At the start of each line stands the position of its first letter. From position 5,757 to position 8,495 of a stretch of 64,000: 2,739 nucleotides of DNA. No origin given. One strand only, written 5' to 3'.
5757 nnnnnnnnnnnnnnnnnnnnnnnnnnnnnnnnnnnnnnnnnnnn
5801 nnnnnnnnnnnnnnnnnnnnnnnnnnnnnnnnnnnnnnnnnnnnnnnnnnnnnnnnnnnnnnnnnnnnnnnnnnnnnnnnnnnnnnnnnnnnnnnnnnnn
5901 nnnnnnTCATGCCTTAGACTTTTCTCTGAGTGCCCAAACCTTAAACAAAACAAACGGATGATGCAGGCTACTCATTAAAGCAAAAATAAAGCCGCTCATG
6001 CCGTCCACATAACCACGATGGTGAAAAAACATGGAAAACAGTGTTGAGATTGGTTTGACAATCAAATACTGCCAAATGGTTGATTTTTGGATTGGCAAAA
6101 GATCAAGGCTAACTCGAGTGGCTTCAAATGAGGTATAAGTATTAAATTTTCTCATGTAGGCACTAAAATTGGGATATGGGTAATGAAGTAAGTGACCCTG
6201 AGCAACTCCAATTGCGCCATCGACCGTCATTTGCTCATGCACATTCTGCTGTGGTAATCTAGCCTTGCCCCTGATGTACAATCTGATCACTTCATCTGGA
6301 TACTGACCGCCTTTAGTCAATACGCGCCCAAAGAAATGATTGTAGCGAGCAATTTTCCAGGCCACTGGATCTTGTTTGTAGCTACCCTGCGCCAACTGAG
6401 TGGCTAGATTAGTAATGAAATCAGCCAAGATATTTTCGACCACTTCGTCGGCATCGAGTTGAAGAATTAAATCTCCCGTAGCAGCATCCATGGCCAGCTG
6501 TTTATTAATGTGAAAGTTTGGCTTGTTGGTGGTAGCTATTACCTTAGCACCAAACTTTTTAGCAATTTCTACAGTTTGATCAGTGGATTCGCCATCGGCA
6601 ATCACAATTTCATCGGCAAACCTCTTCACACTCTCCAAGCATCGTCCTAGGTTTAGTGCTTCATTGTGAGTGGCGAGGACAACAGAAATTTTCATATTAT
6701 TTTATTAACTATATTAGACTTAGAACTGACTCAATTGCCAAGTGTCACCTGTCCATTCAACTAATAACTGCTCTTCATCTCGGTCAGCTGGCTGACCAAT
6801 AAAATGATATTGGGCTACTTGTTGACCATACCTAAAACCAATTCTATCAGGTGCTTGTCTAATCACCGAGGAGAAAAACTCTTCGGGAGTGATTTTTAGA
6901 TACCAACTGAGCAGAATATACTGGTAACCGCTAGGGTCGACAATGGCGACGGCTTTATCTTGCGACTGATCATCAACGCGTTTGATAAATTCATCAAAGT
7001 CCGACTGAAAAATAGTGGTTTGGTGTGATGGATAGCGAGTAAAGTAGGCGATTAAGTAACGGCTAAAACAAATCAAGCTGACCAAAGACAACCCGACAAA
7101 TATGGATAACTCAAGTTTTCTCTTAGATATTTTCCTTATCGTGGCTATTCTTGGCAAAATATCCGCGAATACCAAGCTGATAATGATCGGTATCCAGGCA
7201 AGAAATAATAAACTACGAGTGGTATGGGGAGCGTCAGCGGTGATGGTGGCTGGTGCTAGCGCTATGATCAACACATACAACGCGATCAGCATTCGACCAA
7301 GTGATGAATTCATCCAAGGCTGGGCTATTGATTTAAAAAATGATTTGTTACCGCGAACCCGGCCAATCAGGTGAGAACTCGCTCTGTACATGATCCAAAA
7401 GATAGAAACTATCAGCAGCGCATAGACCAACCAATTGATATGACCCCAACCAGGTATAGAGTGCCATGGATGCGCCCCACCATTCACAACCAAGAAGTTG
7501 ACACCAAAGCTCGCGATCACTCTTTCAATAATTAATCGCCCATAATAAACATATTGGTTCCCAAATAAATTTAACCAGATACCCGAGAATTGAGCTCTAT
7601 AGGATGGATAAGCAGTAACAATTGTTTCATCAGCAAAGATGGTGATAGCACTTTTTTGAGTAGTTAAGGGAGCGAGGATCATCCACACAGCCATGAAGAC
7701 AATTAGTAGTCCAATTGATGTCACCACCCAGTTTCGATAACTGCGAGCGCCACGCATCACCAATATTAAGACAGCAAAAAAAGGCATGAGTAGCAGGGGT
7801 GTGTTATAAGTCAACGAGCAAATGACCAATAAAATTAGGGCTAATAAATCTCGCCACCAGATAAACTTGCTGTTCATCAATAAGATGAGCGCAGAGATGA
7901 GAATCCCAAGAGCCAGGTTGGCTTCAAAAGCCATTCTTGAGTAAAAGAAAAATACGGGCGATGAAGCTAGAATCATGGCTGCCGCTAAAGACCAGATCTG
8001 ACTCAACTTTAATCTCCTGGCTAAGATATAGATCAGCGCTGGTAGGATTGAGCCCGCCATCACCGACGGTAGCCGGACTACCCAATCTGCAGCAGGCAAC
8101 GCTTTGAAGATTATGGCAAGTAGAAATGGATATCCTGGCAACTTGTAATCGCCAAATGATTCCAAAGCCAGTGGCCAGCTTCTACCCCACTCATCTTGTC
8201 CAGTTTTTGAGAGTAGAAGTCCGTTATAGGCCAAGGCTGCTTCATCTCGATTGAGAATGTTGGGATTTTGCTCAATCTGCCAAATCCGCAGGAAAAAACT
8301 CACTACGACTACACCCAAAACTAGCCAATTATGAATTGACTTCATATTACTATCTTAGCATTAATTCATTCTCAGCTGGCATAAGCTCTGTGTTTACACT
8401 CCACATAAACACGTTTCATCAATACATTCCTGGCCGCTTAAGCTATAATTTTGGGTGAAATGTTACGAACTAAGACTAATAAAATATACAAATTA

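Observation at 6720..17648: Family A ArnT/PMT-like GT-C enzymes: a tandem triplication plus two more copies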

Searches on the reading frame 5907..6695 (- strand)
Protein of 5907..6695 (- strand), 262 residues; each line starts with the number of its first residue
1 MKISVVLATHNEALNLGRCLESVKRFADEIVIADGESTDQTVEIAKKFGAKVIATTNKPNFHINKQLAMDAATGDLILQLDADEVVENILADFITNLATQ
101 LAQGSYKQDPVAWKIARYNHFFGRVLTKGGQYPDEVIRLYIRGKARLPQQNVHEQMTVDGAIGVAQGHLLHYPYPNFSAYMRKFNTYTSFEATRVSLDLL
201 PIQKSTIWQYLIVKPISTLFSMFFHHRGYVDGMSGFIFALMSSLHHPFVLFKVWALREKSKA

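Call 6: search_protein_families(library=pfam, proteins=[window:5907-6695:-], max_evalue=0.001)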
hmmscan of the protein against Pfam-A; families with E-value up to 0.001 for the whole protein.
window:5907-6695:- (262 aa): 2 families
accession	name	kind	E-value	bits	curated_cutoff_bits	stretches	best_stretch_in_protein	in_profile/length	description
PF00535.33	Glycos_transf_2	-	4.4e-19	69.5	23.3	1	4-88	1-93/168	Glycosyl transferase family 2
PF13704.12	Glyco_tranf_2_4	-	1.7e-05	25.6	27.5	1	10-86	1-84/98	Glycosyl transferase family 2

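Call 51: search_solved_structures(query=window:5907-6695:-, max_evalue=0.001)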
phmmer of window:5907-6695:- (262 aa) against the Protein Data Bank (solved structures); distinct sequences matched with E-value up to 0.001: 9.
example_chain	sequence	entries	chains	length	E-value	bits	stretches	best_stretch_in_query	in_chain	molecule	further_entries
22ao_A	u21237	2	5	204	3.2e-12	49.8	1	3-174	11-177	GmaR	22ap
3ugm_A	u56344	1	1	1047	1.1e-06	31.7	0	16-54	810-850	TAL effector AvrBs3/PthA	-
6p61_A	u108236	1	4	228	2.6e-05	27.2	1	3-93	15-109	Glycosyltransferase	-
9omh_A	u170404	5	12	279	7.7e-05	25.6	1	3-91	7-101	Glycosyltransferase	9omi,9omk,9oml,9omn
9omj_A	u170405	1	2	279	7.7e-05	25.6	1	3-91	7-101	Glycosyltransferase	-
9omm_A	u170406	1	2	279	7.7e-05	25.6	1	3-91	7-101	Glycosyltransferase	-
7msp_A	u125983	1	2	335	0.00015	24.7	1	7-86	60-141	SPbeta prophage-derived glycosyltransferase SunS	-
7msn_A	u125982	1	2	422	0.00022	24.1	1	7-86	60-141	SPbeta prophage-derived glycosyltransferase SunS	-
7msk_A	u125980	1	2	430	0.00081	22.3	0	5-85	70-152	Glyco_trans_2-like domain-containing protein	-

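Call 52: search_protein_families(library=ncbifam, proteins=[window:5907-6695:-], max_evalue=0.001)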
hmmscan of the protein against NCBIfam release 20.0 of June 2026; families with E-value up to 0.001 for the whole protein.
window:5907-6695:- (262 aa): 9 families
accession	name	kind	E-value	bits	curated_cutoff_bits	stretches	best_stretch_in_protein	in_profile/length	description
TIGR04283.1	glyco_like_mftF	equivalog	5e-12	45.9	182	1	3-98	1-97/221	TIGR04283 family arsenosugar biosynthesis glycosyltransferase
NF010496.0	PRK13915.1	equivalog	2.9e-10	39.7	262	1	2-106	32-155/307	glucosyl-3-phosphoglycerate synthase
TIGR04182.1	glyco_TIGR04182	equivalog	2.6e-08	33.6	325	1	3-88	2-87/293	S-layer glycoprotein N-glycosyltransferase AglJ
TIGR04195.1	S_glycosyl_SunS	equivalog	8.7e-08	31.4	350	1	6-86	62-144/421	SunS family peptide S-glycosyltransferase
NF050050.1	ProtGlycPglI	equivalog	2.1e-06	27.3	500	1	2-95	3-106/306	GalNAc(5)-diNAcBac-PP-undecaprenol beta-1,3-glucosyltransferase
NF007482.0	PRK10073.1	equivalog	4.2e-06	26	423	1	2-99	7-111/334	glycosyltransferase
NF041391.1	DPhHxTase_Halo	equivalog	1.3e-05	24.3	375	1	8-86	2-81/213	dolichyl-phosphate hexose transferase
NF041875.1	EPS_EpsD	equivalog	0.00011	21.7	370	1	3-90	1-97/325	exopolysaccharide biosynthesis glycosyltransferase EpsD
NF053739.1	GlytfEpsEBac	equivalog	0.00048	19.2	450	1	2-85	2-94/265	glycosyltransferase EpsE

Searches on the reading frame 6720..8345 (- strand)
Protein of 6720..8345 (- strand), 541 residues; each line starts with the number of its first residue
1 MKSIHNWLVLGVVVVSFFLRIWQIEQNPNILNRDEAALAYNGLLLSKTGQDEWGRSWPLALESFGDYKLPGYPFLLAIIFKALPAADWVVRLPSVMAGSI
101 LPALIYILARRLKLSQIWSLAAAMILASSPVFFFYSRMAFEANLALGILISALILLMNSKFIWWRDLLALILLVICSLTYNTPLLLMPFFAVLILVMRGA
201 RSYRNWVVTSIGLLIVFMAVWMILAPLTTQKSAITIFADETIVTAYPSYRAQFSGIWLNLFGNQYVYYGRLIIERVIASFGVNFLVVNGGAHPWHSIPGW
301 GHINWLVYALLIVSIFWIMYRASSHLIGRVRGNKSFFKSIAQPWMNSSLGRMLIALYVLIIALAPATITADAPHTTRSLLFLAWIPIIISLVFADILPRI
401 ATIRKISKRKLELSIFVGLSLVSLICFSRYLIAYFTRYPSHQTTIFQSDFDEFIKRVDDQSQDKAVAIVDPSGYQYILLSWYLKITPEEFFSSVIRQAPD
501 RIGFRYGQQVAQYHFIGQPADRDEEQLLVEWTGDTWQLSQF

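Call 5: search_protein_families(library=pfam, proteins=[window:6720-8345:-], max_evalue=0.01)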
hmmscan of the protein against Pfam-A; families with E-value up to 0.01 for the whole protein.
window:6720-8345:- (541 aa): 1 family
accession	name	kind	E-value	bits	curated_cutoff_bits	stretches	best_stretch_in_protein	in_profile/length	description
PF13231.12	PMT_2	-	5.8e-07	30.3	26.1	1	70-220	4-157/160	Dolichyl-phosphate-mannose-protein mannosyltransferase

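Call 12: search_solved_structures(query=A1, max_evalue=1)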
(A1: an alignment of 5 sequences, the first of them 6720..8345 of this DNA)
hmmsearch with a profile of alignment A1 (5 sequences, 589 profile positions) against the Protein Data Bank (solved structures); distinct sequences matched with E-value up to 1: 5.
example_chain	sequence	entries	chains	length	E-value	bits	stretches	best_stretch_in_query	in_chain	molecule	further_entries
5ezm_A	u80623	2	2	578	0.0095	18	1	23-241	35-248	4-amino-4-deoxy-L-arabinose transferase or related glycosyltransferases of PMT family | 4-amino-4-deoxy-L-arabinose (L-Ara4N) transferase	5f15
8ozt_A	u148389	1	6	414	0.81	11.6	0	452-503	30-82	Alpha-L-fucosidase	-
9hyj_A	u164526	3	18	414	0.83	11.6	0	452-503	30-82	Alpha-L-fucosidase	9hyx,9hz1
8ozu_A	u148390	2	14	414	0.83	11.6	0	452-503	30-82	Alpha-L-fucosidase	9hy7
3mp7_B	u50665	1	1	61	0.86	11.6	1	127-166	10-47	Preprotein translocase subunit secE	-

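Call 13: search_protein_families(library=ncbifam, proteins=[window:6720-8345:-], max_evalue=0.01)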
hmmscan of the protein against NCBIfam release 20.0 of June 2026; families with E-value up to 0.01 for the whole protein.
window:6720-8345:- (541 aa): 1 family
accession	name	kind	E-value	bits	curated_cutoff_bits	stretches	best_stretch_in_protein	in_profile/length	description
TIGR03663.1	TIGR03663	subfamily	9.1e-08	31.5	126.25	1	9-198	4-182/435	flippase activity-associated protein Agl23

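Call 27: search_protein_representatives(protein=window:6720-8345:-)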
Query: 541 residues. Proteins with E-value up to 0.001 (for the whole library): 5289; up to 1e-10: 2680; up to 1e-30: 267. The best 150 are listed.
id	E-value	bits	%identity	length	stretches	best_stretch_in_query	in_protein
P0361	1.7e-298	1007.4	83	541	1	1-541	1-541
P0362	1.6e-134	466.2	45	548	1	8-541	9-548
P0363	1.0e-130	453.7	45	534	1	8-541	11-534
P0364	1.5e-129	449.9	46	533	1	9-538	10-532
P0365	3.9e-126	438.6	42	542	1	8-541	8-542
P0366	2.3e-124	432.7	46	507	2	1-321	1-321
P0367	1.4e-123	430.1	44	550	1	10-537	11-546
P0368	2.0e-123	429.6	43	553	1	5-541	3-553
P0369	2.2e-123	429.5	47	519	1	11-539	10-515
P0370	1.8e-122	426.5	43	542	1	6-538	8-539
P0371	1.4e-121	423.5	41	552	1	5-541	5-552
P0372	3.1e-121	422.4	43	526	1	7-541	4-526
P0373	1.8e-120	419.8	40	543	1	10-536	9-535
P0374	3.4e-120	418.9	43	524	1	5-539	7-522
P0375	3.7e-120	418.8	44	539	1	10-533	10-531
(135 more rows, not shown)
